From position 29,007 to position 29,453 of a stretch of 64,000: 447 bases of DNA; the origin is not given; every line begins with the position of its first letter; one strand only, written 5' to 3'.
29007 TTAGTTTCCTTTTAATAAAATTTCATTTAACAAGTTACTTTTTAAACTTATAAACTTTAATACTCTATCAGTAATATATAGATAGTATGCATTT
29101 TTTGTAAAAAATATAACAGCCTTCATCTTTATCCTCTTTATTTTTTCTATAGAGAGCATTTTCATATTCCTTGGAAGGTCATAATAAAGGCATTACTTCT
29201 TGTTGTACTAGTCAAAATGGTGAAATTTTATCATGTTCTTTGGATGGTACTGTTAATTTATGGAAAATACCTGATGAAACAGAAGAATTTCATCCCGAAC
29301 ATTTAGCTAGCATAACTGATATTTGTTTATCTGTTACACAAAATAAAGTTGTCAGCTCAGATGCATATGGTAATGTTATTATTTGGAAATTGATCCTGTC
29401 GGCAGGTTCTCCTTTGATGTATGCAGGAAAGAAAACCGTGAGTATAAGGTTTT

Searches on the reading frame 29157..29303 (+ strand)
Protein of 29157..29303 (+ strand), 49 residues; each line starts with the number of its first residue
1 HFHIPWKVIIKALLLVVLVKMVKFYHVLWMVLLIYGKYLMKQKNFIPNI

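Call 16: find_homologous_proteins(query=window:29157-29303:+, max_evalue=1e-30)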
Query seq(49 aa): no candidate shares three 5-residue words with the query. No homologue found.
